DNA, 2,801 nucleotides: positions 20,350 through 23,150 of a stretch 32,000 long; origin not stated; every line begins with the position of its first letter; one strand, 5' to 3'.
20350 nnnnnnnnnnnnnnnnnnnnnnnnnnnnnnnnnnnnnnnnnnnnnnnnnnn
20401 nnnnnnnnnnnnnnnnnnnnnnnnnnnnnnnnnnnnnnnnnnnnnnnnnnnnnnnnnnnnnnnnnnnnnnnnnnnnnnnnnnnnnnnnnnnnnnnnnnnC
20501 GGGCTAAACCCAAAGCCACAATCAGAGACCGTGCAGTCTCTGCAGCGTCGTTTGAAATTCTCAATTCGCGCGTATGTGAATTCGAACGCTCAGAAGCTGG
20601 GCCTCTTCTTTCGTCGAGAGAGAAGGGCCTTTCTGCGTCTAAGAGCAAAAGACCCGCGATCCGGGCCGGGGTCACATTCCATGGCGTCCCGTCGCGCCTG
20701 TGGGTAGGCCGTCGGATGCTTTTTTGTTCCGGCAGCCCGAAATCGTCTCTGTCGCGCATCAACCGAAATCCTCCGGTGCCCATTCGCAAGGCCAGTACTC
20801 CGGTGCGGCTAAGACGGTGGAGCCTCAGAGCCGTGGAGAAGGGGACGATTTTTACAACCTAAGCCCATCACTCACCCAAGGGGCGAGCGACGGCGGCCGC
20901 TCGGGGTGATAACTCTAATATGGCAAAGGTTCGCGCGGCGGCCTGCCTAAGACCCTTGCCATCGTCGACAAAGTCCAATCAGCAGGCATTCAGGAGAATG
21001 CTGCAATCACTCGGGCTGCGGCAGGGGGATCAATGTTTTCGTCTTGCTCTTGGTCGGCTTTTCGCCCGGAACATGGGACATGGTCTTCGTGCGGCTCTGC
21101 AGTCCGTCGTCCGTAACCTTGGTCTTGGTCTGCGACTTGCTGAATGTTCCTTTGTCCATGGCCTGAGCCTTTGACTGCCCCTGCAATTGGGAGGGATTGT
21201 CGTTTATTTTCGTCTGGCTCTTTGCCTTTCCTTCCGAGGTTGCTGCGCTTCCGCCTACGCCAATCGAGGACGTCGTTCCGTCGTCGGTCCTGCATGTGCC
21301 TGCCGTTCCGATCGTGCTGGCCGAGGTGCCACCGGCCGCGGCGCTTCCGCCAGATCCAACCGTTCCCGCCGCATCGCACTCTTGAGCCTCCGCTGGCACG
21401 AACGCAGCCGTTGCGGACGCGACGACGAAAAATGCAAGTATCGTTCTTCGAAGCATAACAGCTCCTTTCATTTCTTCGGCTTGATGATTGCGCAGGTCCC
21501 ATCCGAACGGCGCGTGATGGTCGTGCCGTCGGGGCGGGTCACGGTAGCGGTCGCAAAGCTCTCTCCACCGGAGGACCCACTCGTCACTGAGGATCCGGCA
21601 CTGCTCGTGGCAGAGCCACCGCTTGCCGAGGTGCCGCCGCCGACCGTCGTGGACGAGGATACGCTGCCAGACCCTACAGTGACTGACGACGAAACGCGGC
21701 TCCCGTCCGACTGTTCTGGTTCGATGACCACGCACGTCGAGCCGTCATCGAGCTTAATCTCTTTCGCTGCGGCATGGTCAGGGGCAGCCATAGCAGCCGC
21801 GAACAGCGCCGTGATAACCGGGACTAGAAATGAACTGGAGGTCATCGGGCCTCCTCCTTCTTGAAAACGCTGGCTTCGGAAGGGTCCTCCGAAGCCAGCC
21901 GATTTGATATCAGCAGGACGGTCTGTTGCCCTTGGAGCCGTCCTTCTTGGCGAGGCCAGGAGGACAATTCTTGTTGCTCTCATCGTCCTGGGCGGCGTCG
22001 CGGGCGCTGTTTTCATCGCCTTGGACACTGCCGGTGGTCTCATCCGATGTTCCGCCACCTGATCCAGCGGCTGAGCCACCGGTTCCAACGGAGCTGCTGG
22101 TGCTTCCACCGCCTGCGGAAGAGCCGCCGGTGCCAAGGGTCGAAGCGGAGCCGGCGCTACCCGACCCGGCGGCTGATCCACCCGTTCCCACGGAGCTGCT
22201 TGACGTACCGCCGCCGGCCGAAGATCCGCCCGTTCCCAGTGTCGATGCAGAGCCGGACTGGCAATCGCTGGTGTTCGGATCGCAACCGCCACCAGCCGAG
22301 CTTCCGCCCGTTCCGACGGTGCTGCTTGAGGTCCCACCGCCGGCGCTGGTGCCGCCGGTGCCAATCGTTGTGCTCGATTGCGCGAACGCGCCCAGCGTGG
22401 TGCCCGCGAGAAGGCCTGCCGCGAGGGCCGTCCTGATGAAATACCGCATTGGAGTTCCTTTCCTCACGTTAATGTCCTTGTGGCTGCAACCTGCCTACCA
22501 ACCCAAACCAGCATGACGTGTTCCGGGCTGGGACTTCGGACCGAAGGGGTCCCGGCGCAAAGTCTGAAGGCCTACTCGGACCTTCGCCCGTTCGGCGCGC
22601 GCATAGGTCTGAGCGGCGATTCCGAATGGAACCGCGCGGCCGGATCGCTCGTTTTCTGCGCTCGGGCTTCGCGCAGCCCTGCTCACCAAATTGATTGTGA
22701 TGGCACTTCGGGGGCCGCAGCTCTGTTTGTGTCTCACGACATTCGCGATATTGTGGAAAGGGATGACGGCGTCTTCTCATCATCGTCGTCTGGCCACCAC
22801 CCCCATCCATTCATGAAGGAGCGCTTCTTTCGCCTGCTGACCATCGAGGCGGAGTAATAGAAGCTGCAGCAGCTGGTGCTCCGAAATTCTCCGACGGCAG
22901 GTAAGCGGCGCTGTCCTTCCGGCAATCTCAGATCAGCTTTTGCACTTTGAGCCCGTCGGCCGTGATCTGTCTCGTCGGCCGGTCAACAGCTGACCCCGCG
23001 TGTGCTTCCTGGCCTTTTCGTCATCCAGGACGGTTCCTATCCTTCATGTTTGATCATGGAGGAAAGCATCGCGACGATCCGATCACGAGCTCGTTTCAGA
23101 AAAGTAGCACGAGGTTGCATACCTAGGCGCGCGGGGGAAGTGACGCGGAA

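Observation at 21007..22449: Operon-like trio of secreted, cysteine-capped Gly/Ser/Thr-rich low-complexity proteins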

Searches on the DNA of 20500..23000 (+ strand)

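Call 8: search_dna_similar(query=window:20500-23000:+, collection=plasmids, mode=near)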
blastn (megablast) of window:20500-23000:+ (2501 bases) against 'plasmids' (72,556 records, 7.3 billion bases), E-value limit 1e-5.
Records with a match: 83; places in all: 86; records where one place covers at least 80% of the query: 47.
Best place of each record, by identity: >=99% 11; 95-99% 30; 90-95% 8; 80-90% 32; 60-80% 2.
By first word of the organism name: Sinorhizobium 83.
By predicted mobility (MOB-suite, as given by PLSDB): mobilizable 57; conjugative 19; non-mobilizable 7.
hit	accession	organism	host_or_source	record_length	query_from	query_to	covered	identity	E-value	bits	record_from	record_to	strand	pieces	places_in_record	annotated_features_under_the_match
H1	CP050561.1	Sinorhizobium meliloti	Melilotus officinalis,cell culture,root ...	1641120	1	2501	100%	99.9%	0e+0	4606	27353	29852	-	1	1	hypothetical protein (x3)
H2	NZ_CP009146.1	Sinorhizobium meliloti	Medicago orbicularis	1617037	1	2501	100%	99.9%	0e+0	4602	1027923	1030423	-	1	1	none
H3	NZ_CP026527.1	Sinorhizobium meliloti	Medicago sativa L. subsp. ambigua,Cell ...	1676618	1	2501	100%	99.9%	0e+0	4602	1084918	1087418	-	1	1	none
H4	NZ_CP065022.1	Sinorhizobium meliloti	Medicago sativa subsp. varia (Martyn) ...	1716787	1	2501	100%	99.8%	0e+0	4591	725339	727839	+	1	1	none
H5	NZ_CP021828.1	Sinorhizobium meliloti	Medicago truncatula,Single Cell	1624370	1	2501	100%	99.7%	0e+0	4580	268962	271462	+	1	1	none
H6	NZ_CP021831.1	Sinorhizobium meliloti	Medicago truncatula,Single Cell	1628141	1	2501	100%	99.7%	0e+0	4578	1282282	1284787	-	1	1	none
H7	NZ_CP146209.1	Sinorhizobium meliloti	-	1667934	1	2501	100%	99.6%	0e+0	4573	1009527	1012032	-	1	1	none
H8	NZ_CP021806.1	Sinorhizobium meliloti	Medicago truncatula,Single Cell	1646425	1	2501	100%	99.4%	0e+0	4545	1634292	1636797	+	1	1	none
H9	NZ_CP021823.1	Sinorhizobium meliloti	Medicago truncatula,Single Cell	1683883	1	2501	100%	99.4%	0e+0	4545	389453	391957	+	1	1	none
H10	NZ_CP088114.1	Sinorhizobium meliloti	cell culture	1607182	1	2501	100%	99.4%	0e+0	4545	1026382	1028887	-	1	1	none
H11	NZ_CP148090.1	Sinorhizobium meliloti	Medicago sativa,cell culture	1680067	1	2501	100%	99.3%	0e+0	4529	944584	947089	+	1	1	none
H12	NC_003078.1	Sinorhizobium meliloti 1021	-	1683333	1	2501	100%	98.8%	0e+0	4442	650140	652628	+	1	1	none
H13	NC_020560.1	Sinorhizobium meliloti 2011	-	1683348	1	2501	100%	98.8%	0e+0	4442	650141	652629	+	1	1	none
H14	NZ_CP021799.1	Sinorhizobium meliloti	Medicago sativa,Single Cell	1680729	1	2501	100%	98.8%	0e+0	4442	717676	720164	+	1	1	none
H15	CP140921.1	Sinorhizobium meliloti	Medicago lupulina,whole organism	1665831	1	2501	100%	98.8%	0e+0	4436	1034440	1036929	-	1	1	hypothetical protein (x3)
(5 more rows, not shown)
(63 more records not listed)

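Call 9: get_annotated_region(hit=H12, flank=12000)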
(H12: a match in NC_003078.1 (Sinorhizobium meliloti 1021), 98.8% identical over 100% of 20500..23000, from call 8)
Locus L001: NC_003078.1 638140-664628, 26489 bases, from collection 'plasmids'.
description: Sinorhizobium meliloti 1021 plasmid pSymB, complete sequence
organism: Sinorhizobium meliloti 1021 (NCBI taxid 266834)
taxonomy: Bacteria; Pseudomonadota; Alphaproteobacteria; Hyphomicrobiales; Rhizobiaceae; Sinorhizobium; Sinorhizobium meliloti; Sinorhizobium meliloti 1021
host: -; source: -; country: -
typing (MOB-suite, as given by PLSDB): mobilizable; relaxase MOBQ
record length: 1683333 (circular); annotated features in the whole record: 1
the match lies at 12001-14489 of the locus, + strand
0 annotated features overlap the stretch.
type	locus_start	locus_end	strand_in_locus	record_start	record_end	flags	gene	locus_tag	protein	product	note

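Call 10: get_annotated_region(hit=H1, flank=6000)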
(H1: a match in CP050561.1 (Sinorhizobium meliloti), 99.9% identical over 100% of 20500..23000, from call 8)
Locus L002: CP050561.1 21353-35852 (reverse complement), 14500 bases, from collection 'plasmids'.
description: Sinorhizobium meliloti strain RCAM1115 plasmid p_2, complete sequence
organism: Sinorhizobium meliloti (NCBI taxid 382)
taxonomy: Bacteria; Pseudomonadota; Alphaproteobacteria; Hyphomicrobiales; Rhizobiaceae; Sinorhizobium; Sinorhizobium meliloti
host: -; source: Melilotus officinalis,cell culture,root nodule; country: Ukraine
typing (MOB-suite, as given by PLSDB): mobilizable; relaxase MOBQ
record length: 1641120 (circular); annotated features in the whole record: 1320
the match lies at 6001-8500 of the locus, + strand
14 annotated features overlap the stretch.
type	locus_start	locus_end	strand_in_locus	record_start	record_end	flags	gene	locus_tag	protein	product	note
CDS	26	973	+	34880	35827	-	-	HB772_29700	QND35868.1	sugar-binding transcriptional regulator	-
CDS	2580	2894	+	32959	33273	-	-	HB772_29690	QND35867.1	autoinducer-2 (AI-2) modifying protein LsrG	-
CDS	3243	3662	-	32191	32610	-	-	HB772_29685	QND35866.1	hypothetical protein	-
CDS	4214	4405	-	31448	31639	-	-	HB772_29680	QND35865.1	hypothetical protein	-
CDS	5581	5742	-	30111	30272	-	-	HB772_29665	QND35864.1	hypothetical protein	-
CDS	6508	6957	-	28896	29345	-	-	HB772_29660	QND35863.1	hypothetical protein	-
CDS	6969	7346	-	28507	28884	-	-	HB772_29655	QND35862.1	hypothetical protein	-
CDS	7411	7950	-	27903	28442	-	-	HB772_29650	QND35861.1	hypothetical protein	-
CDS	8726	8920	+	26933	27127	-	-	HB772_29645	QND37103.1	GNAT family N-acetyltransferase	-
CDS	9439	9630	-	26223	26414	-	-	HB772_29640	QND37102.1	helix-turn-helix transcriptional regulator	-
CDS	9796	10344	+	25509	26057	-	-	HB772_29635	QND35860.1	hypothetical protein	-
CDS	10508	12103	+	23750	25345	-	-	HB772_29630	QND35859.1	ABC transporter substrate-binding protein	-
CDS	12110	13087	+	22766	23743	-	-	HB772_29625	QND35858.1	ABC transporter permease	-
CDS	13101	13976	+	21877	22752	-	-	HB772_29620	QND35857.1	ABC transporter permease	-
